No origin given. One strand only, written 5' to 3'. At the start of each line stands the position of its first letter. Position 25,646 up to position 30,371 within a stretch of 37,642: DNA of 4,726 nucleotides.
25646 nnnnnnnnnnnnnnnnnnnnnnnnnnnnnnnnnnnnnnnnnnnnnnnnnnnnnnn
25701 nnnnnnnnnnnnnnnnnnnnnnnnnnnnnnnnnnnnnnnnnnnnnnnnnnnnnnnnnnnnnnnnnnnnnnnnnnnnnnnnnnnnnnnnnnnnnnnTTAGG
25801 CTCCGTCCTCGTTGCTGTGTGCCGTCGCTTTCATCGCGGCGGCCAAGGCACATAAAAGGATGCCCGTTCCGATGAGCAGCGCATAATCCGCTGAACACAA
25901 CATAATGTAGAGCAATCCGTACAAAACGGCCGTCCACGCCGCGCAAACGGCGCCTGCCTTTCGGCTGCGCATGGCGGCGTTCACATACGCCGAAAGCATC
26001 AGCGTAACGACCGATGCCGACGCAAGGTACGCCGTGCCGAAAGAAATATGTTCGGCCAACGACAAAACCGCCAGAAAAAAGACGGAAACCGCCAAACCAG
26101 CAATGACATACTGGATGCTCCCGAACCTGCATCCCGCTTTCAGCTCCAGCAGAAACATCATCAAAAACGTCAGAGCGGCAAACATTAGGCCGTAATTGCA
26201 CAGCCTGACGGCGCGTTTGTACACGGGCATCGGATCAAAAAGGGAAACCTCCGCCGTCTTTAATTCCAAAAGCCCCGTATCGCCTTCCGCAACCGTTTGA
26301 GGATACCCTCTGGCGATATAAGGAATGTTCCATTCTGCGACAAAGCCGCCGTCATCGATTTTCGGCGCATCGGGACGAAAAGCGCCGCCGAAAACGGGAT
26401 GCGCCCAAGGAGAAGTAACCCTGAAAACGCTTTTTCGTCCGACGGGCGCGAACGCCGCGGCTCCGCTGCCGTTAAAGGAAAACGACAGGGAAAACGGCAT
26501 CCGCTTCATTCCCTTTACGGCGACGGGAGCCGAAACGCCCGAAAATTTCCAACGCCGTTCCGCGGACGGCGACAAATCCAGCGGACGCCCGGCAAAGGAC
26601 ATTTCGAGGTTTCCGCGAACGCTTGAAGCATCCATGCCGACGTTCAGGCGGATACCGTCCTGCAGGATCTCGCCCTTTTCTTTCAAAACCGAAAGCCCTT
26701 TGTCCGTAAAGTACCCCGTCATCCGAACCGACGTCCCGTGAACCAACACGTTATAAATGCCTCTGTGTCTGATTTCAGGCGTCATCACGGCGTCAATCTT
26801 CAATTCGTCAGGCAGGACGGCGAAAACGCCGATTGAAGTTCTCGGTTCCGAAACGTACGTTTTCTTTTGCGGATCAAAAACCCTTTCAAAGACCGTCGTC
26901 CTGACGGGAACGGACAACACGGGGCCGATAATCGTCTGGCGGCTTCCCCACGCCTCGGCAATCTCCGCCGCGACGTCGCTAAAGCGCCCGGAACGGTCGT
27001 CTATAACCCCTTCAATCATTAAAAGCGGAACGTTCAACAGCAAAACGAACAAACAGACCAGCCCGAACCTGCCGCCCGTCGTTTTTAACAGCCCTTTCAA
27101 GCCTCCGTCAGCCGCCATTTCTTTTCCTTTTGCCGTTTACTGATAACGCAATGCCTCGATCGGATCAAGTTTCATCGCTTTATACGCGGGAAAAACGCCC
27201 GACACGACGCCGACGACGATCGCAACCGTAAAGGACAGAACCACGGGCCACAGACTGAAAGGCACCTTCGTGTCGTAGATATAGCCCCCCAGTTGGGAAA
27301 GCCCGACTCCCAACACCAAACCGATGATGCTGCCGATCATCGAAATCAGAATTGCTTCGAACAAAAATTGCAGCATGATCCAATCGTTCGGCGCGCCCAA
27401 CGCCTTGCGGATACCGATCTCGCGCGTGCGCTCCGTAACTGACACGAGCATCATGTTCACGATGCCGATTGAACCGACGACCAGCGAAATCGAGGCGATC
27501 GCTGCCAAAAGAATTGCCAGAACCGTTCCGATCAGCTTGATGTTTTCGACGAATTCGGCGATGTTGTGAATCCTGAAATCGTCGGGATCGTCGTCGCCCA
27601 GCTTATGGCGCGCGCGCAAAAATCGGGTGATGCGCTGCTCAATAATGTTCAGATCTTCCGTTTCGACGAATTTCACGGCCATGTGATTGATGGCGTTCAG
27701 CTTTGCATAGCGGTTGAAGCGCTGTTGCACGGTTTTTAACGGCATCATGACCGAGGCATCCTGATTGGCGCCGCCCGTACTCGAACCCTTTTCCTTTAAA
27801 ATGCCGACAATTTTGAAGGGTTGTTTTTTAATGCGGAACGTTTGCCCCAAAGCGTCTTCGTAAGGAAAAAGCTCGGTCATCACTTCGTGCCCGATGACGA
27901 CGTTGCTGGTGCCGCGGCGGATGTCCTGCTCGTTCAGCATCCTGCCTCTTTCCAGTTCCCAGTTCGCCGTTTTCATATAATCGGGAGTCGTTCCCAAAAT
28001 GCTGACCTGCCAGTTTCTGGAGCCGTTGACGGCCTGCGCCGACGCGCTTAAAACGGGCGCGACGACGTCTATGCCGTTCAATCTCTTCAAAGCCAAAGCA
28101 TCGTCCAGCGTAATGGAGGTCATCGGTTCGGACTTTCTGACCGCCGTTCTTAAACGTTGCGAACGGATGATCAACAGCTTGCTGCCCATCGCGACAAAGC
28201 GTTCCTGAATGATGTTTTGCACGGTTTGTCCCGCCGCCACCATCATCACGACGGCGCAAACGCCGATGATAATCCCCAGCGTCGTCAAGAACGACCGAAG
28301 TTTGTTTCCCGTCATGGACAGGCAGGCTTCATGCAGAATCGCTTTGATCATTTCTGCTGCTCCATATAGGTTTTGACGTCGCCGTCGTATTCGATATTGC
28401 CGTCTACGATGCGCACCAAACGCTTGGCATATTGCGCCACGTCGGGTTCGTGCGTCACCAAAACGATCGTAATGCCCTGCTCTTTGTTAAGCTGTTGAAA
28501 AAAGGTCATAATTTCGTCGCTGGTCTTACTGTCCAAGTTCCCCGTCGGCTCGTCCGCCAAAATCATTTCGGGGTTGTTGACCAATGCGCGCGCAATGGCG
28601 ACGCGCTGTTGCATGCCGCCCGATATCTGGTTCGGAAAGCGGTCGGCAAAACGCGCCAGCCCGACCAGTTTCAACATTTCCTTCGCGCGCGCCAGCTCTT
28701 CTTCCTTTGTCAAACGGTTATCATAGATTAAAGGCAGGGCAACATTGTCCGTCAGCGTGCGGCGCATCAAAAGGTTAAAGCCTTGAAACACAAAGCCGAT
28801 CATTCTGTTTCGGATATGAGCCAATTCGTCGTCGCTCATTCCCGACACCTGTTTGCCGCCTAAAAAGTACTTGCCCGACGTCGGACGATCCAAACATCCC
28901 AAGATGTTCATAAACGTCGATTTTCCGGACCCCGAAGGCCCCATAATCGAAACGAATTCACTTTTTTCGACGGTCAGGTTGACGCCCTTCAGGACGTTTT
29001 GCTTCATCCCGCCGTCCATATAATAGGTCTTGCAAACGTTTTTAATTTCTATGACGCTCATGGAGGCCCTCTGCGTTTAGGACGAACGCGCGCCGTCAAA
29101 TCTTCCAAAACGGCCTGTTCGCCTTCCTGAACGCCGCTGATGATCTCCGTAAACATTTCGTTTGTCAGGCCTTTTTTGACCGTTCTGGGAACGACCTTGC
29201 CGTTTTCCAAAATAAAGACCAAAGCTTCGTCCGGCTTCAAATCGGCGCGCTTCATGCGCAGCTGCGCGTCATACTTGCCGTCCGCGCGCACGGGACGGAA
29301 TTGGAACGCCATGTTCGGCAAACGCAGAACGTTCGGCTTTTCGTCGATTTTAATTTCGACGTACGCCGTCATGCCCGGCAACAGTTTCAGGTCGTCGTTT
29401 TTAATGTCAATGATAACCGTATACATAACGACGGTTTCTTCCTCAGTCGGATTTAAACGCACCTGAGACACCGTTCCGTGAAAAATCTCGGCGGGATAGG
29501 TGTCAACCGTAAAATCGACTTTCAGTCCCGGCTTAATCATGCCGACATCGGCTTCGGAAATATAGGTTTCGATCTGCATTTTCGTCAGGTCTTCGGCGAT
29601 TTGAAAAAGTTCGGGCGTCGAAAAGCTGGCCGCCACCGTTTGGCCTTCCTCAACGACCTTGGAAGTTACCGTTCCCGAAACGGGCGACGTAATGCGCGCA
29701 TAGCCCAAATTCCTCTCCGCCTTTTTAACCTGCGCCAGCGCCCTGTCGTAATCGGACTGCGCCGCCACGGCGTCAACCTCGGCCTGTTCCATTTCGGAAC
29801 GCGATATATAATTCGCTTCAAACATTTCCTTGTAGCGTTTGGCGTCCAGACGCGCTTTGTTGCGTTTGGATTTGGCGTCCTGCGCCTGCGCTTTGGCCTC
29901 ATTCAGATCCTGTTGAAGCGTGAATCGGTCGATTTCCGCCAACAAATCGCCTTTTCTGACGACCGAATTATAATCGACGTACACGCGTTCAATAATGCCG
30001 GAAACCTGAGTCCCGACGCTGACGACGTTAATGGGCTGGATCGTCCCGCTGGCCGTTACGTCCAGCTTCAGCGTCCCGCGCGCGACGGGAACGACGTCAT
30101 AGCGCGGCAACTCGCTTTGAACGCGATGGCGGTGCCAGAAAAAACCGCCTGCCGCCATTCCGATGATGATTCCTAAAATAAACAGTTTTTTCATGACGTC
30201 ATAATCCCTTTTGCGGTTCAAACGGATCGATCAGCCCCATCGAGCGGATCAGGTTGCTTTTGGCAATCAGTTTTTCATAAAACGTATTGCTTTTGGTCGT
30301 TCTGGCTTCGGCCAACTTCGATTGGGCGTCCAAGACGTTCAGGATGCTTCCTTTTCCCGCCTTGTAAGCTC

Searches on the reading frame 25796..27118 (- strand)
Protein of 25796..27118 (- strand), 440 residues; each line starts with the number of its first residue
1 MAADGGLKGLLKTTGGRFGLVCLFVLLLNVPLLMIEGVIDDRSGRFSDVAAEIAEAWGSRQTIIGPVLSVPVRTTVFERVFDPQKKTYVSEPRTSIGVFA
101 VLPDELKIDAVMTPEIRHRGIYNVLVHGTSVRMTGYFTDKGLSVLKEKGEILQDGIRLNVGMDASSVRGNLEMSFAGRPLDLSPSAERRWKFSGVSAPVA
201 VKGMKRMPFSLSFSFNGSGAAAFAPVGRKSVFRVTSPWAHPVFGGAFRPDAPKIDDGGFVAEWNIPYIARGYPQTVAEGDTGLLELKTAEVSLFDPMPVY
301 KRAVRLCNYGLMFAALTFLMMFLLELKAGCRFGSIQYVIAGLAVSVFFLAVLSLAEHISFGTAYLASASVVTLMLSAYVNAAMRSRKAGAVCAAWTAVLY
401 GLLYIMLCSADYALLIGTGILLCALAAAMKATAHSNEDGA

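Call 34: search_protein_families(library=pfam, proteins=[window:25796-27118:-], max_evalue=0.001)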
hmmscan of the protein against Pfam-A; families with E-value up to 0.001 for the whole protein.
window:25796-27118:- (440 aa): 1 family
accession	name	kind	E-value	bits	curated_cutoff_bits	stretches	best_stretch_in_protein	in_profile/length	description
PF06123.17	CreD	-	3e-104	349.7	23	1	17-434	5-424/428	Inner membrane protein CreD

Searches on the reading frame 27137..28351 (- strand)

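Call 34: search_protein_families(library=pfam, proteins=[window:27137-28351:-], max_evalue=0.001)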
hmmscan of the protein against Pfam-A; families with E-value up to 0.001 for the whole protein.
window:27137-28351:- (404 aa): 2 families
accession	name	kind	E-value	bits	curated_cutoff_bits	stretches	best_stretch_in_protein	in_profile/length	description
PF12704.14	MacB_PCD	-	9.9e-47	160.3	27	1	20-243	1-206/207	MacB-like periplasmic core domain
PF02687.27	FtsX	-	1.9e-23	83.2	25.5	1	284-397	2-120/120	FtsX-like permease C-terminal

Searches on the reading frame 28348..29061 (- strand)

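Call 34: search_protein_families(library=pfam, proteins=[window:28348-29061:-], max_evalue=0.001)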
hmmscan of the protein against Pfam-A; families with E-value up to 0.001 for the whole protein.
window:28348-29061:- (237 aa): 3 families
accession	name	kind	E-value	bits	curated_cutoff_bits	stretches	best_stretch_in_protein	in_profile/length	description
PF00005.33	ABC_tran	-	2.7e-32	112.7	25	1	24-173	1-136/137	ABC transporter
PF13304.12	AAA_21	-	2.8e-06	28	27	0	37-70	2-48/304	AAA domain, putative AbiEii toxin, Type IV TA system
PF02463.25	SMC_N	-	0.0003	20.7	40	0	34-219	24-212/220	RecF/RecN/SMC N terminal domain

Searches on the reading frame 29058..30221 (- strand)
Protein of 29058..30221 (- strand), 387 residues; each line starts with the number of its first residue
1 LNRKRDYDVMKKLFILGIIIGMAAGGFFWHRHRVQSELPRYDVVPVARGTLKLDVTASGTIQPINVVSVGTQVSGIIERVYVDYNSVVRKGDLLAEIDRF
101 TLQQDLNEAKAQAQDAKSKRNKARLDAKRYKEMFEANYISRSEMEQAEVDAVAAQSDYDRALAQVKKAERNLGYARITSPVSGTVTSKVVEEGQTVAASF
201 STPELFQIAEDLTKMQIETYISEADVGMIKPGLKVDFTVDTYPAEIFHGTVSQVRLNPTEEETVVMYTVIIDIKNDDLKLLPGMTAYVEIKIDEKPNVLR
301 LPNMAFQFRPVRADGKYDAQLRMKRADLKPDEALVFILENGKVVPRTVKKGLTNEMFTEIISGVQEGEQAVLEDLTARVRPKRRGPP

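Call 34: search_protein_families(library=pfam, proteins=[window:29058-30221:-], max_evalue=0.001)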
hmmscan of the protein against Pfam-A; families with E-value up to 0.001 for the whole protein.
window:29058-30221:- (387 aa): 4 families
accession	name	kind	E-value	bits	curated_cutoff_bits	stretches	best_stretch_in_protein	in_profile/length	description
PF16576.10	HlyD_D23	-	9.2e-23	81.1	30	1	54-286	5-214/214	Barrel-sandwich domain of CusB or HlyD membrane-fusion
PF13437.12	HlyD_3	-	1.2e-15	58.6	22.2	1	177-283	2-106/106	HlyD family secretion protein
PF13533.13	Biotin_lipoyl_2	-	1.7e-09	37.7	29.8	1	69-98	3-32/32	Biotin-lipoyl like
PF00364.28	Biotin_lipoyl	-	0.0003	21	22.1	0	176-198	44-66/73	Biotin-requiring enzyme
